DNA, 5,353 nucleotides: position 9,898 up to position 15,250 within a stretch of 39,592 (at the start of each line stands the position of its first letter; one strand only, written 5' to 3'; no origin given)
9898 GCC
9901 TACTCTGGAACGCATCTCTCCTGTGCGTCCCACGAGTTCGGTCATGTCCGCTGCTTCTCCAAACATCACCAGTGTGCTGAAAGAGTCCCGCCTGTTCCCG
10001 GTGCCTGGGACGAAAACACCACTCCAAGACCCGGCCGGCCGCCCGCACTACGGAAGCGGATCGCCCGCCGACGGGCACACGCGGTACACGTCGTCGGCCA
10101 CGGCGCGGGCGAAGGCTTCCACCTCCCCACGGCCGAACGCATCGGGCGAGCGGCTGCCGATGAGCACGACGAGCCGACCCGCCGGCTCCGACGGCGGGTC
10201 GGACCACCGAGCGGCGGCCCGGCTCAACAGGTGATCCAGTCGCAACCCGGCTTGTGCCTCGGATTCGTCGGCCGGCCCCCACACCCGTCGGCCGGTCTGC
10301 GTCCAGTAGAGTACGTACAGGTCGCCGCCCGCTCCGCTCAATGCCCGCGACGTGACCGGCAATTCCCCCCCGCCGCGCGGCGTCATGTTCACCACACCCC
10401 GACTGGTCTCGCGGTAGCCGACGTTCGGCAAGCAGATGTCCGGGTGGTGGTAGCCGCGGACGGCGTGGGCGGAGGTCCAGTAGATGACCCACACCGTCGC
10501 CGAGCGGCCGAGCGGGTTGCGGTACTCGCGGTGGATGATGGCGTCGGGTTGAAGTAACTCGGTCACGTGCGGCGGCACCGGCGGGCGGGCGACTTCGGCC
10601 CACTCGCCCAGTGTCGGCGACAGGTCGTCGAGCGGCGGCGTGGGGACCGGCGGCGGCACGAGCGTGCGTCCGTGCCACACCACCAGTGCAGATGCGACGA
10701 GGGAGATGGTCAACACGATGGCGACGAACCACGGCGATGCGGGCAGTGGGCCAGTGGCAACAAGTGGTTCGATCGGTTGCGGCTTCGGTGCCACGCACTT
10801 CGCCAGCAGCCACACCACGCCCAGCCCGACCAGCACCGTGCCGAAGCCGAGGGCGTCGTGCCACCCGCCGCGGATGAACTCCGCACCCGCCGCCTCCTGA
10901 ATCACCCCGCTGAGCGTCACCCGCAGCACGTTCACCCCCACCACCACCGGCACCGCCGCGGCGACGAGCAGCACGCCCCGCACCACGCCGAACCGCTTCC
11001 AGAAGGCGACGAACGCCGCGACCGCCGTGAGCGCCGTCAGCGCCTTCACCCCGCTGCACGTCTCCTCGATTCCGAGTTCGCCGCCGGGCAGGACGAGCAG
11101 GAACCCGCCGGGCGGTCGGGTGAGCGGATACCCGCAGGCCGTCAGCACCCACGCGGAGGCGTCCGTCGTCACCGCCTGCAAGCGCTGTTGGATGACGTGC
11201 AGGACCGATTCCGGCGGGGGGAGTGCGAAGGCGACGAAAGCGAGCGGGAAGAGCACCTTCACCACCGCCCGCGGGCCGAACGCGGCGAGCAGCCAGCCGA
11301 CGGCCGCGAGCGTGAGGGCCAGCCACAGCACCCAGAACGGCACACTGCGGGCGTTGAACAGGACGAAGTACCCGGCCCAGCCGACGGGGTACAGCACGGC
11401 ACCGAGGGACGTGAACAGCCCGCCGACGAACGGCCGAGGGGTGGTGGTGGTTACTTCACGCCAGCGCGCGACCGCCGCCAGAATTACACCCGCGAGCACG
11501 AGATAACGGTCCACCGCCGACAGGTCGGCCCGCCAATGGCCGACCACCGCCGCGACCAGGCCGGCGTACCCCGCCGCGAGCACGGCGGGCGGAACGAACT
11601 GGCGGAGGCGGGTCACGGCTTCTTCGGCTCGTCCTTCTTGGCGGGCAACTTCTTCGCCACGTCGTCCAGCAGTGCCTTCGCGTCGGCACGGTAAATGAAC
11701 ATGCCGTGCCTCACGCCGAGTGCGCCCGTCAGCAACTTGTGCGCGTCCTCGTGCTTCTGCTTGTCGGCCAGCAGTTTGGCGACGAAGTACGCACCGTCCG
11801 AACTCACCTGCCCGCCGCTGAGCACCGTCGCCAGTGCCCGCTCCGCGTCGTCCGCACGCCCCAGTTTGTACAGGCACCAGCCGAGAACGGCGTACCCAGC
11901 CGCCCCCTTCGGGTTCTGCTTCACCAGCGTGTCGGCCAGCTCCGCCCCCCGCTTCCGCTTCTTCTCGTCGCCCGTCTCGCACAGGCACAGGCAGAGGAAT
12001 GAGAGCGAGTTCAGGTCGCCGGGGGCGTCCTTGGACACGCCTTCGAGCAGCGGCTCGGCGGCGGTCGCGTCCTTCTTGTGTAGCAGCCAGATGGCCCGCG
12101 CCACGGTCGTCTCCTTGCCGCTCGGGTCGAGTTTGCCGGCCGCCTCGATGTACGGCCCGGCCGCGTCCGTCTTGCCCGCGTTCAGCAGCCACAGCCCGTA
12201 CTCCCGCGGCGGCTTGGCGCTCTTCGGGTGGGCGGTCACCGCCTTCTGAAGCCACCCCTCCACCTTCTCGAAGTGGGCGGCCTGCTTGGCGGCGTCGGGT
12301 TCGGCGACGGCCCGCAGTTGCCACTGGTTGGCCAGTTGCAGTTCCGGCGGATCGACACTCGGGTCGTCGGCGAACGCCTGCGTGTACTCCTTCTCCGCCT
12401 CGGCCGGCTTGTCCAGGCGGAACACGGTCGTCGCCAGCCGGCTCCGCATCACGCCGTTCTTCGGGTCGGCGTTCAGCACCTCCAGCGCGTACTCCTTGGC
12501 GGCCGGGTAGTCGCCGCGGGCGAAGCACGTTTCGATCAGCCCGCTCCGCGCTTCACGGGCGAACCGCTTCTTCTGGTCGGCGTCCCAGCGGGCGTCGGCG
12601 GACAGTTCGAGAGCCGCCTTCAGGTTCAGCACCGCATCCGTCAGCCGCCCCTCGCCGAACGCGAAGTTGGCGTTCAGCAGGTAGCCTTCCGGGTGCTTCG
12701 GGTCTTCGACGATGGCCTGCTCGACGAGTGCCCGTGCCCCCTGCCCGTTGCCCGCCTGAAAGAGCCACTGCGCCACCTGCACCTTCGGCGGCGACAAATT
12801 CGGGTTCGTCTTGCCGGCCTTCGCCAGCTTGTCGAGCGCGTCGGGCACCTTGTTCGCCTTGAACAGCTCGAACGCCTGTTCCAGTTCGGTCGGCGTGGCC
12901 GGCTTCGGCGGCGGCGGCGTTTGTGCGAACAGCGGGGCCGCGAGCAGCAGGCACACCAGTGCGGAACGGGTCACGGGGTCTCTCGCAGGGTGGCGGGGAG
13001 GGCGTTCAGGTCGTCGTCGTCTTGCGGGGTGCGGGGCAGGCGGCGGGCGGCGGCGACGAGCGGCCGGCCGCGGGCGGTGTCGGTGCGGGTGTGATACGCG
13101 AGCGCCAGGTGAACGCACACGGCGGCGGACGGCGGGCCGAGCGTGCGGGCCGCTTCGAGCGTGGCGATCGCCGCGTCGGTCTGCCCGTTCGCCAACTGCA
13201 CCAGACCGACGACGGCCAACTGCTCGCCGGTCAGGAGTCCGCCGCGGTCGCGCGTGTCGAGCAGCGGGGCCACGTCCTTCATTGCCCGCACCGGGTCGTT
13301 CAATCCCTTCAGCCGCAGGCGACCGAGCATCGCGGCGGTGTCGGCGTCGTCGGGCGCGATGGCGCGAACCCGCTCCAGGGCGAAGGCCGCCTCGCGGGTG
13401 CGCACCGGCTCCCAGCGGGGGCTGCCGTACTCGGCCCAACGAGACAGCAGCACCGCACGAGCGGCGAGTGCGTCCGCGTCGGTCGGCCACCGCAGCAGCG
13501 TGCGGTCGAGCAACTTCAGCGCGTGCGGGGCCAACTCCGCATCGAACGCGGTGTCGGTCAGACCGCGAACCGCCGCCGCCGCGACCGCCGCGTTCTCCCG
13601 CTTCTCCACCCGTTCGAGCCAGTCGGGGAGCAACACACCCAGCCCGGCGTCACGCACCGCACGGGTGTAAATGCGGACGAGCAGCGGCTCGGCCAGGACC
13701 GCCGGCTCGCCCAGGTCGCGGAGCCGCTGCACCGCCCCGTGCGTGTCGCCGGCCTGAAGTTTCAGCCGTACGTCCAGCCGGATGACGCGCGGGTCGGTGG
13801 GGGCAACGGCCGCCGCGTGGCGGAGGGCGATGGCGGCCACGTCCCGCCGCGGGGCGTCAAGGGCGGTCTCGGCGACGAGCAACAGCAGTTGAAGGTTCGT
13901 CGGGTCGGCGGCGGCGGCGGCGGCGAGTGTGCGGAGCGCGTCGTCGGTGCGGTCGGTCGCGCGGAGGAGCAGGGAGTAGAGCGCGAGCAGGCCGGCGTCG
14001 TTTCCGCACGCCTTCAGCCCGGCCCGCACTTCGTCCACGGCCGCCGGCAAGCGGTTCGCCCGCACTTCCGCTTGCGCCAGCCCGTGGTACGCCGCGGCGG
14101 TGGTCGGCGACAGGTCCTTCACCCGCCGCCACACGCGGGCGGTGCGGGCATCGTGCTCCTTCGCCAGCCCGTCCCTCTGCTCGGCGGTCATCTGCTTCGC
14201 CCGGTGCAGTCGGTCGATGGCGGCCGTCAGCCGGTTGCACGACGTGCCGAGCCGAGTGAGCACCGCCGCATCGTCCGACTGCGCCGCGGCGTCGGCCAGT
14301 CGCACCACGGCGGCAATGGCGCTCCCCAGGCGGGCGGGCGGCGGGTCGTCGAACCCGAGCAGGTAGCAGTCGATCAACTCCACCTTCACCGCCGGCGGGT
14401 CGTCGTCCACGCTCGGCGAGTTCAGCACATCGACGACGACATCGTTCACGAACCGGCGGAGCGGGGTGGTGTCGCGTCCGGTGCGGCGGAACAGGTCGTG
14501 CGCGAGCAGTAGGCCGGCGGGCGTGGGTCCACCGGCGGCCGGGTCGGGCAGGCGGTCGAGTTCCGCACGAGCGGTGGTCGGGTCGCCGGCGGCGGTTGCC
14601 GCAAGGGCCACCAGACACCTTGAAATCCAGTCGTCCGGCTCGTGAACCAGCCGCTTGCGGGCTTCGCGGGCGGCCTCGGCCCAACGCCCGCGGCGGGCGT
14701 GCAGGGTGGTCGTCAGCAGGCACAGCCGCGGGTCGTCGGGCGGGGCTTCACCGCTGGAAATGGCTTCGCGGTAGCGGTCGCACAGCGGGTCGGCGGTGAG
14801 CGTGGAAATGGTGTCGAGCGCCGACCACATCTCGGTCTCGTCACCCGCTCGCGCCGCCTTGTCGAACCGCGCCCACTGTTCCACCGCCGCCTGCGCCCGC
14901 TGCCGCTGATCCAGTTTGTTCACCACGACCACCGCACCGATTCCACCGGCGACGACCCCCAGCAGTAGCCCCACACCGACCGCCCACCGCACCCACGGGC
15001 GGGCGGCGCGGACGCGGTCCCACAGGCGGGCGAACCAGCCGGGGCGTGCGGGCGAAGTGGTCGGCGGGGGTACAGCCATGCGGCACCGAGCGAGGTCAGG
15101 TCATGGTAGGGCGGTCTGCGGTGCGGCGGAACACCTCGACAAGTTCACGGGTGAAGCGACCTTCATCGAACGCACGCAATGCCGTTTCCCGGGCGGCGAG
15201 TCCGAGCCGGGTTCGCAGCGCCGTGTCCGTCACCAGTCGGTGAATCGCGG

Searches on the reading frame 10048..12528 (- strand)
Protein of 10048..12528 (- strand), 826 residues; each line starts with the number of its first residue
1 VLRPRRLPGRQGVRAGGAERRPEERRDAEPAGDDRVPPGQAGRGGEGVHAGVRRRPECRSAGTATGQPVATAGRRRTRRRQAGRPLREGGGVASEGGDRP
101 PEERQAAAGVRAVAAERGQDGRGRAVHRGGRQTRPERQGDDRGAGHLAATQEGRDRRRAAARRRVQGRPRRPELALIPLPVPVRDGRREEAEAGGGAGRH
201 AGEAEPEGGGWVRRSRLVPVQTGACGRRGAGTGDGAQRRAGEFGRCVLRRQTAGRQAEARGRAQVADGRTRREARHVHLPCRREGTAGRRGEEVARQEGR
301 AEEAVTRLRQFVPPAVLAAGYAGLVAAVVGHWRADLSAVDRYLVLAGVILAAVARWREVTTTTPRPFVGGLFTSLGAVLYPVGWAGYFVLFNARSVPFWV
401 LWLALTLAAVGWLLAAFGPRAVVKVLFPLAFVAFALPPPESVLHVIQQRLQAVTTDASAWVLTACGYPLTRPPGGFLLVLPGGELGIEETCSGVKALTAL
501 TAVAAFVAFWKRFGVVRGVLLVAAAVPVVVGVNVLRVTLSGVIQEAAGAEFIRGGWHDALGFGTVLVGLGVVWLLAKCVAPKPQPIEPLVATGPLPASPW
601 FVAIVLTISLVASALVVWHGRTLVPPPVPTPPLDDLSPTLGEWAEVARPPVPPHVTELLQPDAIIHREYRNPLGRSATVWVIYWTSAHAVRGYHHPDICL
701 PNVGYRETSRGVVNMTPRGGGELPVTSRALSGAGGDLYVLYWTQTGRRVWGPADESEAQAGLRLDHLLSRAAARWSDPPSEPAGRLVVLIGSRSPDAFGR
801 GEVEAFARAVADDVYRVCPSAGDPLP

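Call 27: search_protein_families(library=ncbifam, proteins=[window:10048-12528:-], max_evalue=0.001)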
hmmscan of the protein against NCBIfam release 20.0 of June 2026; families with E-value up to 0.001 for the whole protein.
window:10048-12528:- (826 aa): 14 families
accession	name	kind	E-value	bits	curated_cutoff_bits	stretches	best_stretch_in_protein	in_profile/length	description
NF038142.1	exosort_XrtW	exception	1.9e-32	112.3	425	1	354-748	49-434/494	exosortase W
TIGR04152.1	exosort_VPLPA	exception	1.1e-31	110.5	400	1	400-749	65-426/486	VPLPA-CTERM-specific exosortase XrtD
TIGR02602.1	8TM_EpsH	subfamily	4.8e-25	88.5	105.55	1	388-576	53-237/241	exosortase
TIGR03109.2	exosort_XrtA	exception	3.6e-23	82.3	208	1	315-575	8-255/261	exosortase A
NF035943.2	exosort_XrtV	exception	8.1e-23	81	313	1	318-580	14-267/270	exosortase V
TIGR04178.1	exo_archaeo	signature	2e-13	50.5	23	1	487-579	3-95/97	exosortase/archaeosortase family protein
TIGR02914.1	EpsI_fam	equivalog_domain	2.5e-13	49.9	42.8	1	637-750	5-116/174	exosortase C-terminal domain/associated protein EpsI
TIGR03113.1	exosort_XrtB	exception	1.1e-12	48.2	275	1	353-569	44-254/268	exosortase B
TIGR04151.1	exosort_VPDSG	exception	2.4e-09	37.1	300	1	408-562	130-282/306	VPDSG-CTERM-specific exosortase XrtC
TIGR03763.1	cyanoexo_CrtA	exception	1.2e-08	34.8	150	1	389-565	72-247/260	cyanoexosortase A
NF033770.1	exosort_XrtT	exception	1.6e-08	33.6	250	1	403-617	89-302/472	exosortase T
NF033464.1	cyanoexo_CrtC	exception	8.4e-05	22.3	225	1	392-544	83-240/278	cyanoexosortase C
NF045608.2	EpsI_type_V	exception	8.6e-05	22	228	1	633-749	35-155/218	exosortase-associated protein EpsI, V-type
NF045609.1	EpsI_type_B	exception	0.0004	19.9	220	1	640-750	44-158/221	exosortase-associated protein EpsI, B-type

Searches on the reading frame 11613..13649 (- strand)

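Call 8: search_protein_families(library=pfam, proteins=[window:11613-13649:-], max_evalue=0.001)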
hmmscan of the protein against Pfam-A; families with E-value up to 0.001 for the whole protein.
window:11613-13649:- (678 aa): 11 families
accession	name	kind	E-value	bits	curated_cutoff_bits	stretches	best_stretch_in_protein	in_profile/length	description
PF14559.12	TPR_19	-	7.1e-20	71.5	25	3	564-626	6-68/68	Tetratricopeptide repeat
PF13432.12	TPR_16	-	2.5e-12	47.4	32.7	0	567-606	15-53/65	Tetratricopeptide repeat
PF07719.23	TPR_2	-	1e-11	44.4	27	0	583-610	1-28/34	Tetratricopeptide repeat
PF13428.12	TPR_14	-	5.7e-09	36.2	23.5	0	291-325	6-40/44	Tetratricopeptide repeat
PF12895.13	ANAPC3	-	5.8e-08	33.3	27.2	1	529-607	6-80/82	Anaphase-promoting complex, cyclosome, subunit 3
PF23914.1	TPR_CcmH_CycH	-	3.2e-07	30.7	42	0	265-348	63-149/158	Cytochrome c-type biogenesis protein H TPR domain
PF13424.12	TPR_12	-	5.3e-07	30.2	30.1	0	367-427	5-73/77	Tetratricopeptide repeat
PF13431.12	TPR_17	-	1.7e-05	25.1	24.4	0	572-603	2-33/34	Tetratricopeptide repeat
PF24575.1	TPR_Slam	-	0.00015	22.6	35.2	0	252-301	47-96/104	Surface lipoprotein assembly modifier, N-terminal TPR repeats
PF00515.34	TPR_1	-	0.00028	21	27.8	0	584-606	2-24/34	Tetratricopeptide repeat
PF25062.1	ARM_TT21_N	-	0.00073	19.8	40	0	550-641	104-192/222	Tetratricopeptide repeat protein 21 N-terminal ARM repeat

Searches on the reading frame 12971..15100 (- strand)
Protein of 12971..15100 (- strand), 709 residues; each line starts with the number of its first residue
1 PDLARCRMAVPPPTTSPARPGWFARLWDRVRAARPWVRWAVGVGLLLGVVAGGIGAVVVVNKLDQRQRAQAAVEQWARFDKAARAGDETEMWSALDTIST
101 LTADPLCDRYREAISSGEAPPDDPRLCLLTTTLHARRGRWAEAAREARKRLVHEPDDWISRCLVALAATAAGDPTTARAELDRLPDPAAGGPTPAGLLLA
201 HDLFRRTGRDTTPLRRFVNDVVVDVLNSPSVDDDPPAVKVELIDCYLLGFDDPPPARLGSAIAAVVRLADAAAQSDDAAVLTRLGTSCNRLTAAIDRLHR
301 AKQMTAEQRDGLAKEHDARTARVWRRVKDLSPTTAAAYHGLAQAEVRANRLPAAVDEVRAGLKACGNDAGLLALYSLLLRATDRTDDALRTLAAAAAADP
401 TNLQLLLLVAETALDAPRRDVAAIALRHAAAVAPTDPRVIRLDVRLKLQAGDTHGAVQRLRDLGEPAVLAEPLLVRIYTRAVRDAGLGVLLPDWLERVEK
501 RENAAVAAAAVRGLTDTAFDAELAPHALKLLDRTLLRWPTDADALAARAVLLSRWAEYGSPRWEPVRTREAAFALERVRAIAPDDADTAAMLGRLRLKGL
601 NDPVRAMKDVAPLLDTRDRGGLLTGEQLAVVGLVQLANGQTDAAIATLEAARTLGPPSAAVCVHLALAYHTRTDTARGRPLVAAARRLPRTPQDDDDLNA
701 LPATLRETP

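Call 8: search_protein_families(library=pfam, proteins=[window:12971-15100:-], max_evalue=0.001)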
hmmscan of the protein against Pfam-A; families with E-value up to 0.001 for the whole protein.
window:12971-15100:- (709 aa): 2 families
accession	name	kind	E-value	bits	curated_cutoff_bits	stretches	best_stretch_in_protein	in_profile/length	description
PF13428.12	TPR_14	-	6.5e-08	33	23.5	0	336-375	2-41/44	Tetratricopeptide repeat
PF14559.12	TPR_19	-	2e-05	25.2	25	0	381-441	3-63/68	Tetratricopeptide repeat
